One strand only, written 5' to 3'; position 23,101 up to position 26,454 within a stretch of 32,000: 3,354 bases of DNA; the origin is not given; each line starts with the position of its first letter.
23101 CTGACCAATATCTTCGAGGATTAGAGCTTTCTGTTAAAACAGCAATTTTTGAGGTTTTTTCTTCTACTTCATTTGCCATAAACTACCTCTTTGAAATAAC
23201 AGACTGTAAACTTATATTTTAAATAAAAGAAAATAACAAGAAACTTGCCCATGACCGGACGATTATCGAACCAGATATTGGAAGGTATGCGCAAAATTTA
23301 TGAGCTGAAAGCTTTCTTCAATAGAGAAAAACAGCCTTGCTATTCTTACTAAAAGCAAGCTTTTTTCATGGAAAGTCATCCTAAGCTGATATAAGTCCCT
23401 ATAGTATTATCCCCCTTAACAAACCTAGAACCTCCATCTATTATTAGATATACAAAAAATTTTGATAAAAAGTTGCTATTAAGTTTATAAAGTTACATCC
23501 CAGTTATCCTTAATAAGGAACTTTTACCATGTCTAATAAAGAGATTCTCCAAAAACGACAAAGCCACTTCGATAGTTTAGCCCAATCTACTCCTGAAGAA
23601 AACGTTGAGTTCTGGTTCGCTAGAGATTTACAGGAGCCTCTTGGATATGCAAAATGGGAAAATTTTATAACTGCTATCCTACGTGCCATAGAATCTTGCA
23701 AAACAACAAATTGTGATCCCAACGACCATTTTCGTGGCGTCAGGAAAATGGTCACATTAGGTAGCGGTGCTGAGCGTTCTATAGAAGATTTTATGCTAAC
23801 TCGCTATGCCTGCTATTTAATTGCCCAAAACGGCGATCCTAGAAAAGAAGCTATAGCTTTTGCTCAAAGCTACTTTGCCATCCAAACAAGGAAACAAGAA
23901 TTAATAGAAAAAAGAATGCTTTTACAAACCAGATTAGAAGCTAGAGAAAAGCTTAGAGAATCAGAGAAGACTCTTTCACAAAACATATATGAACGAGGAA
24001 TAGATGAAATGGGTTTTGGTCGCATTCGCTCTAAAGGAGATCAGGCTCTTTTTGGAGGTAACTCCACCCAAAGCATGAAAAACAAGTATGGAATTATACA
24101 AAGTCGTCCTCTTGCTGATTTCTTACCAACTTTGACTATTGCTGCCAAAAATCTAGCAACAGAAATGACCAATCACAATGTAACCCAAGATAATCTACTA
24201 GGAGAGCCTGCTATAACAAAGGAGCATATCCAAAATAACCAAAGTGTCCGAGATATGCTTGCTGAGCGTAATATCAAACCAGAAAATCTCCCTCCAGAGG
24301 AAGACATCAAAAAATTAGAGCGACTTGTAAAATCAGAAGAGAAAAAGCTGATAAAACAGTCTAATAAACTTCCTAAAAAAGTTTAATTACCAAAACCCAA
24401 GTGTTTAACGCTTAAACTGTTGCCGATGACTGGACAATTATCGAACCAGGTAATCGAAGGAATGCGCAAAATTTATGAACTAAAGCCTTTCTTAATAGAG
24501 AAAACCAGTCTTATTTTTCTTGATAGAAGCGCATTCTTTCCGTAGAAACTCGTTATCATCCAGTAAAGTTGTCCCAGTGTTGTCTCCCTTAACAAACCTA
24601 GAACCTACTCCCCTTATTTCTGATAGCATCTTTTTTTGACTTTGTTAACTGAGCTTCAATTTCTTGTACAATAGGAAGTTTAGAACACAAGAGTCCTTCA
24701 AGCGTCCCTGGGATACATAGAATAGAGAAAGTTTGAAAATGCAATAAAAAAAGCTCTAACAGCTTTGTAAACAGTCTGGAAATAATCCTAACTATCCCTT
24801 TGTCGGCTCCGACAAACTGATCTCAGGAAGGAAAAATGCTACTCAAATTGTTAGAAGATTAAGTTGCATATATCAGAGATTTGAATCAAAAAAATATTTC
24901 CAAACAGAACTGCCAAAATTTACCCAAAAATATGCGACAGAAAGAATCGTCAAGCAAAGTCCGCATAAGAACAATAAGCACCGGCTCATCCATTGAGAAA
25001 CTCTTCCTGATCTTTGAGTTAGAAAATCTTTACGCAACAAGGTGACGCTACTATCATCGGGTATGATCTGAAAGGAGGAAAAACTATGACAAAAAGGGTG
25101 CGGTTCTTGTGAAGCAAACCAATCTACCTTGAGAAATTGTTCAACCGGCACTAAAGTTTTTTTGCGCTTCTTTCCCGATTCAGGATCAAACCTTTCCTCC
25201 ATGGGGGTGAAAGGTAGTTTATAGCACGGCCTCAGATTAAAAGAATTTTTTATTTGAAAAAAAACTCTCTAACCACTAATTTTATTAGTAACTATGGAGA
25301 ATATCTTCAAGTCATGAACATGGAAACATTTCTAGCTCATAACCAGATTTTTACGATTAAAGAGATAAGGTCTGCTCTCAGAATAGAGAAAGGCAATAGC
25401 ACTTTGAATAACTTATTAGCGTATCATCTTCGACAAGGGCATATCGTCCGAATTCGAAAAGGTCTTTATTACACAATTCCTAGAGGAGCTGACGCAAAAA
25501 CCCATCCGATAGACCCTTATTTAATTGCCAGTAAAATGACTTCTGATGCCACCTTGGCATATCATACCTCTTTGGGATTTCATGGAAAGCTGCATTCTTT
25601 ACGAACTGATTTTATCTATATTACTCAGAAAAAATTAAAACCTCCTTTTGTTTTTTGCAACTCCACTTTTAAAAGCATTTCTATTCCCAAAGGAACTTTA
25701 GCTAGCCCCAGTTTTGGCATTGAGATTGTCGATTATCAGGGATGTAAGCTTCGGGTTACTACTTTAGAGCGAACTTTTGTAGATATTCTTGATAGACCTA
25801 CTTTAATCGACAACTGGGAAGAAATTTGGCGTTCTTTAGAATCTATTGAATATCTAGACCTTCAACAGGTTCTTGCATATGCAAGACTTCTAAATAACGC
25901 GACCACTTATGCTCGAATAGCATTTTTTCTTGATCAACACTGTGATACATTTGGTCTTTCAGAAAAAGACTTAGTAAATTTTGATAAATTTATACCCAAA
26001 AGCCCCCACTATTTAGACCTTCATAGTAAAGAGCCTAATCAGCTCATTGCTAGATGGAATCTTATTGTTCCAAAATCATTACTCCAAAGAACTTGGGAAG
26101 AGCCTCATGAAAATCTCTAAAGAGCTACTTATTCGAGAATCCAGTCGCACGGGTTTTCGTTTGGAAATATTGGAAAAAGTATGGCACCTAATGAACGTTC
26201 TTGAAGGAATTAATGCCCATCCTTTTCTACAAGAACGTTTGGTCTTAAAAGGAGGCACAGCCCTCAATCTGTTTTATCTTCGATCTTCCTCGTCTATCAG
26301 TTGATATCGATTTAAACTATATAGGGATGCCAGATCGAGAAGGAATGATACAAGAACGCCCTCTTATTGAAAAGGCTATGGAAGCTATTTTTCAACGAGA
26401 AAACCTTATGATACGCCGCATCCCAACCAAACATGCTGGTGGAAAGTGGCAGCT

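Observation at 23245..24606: dinD is bracketed by two 190-bp direct repeats that share a modified tRNA mimic and a possibly coding 5' segment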

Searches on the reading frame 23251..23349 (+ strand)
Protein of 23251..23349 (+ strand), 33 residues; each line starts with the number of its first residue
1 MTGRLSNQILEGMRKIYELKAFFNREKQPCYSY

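Call 59: search_protein_families(library=pfam, proteins=[window:23251-23349:+], max_evalue=1)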
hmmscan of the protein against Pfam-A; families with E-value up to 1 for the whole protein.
seq(33 aa): 0 families

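Call 60: search_protein_families(library=phrogs, proteins=[window:23251-23349:+], max_evalue=1)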
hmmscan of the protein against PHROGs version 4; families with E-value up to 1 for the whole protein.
seq(33 aa): 0 families
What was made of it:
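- There is no Pfam or PHROG match that would suggest a function (calls 59, 60).
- Tried and rejected: Pfam and PHROG searches with the tail peptide found no family (calls 59, 60).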

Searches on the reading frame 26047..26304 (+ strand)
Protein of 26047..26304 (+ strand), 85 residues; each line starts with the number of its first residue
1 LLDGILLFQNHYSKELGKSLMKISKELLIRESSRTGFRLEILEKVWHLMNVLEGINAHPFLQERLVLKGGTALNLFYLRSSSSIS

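Call 11: search_protein_families(library=pfam, proteins=[window:26047-26304:+], max_evalue=0.01)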
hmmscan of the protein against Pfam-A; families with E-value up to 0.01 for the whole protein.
window:26047-26304:+ (85 aa): 1 family
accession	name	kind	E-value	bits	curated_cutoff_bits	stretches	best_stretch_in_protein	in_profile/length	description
PF08843.17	AbiEii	-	0.00013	22.4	22.5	1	51-78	2-28/238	Nucleotidyl transferase AbiEii toxin, Type IV TA system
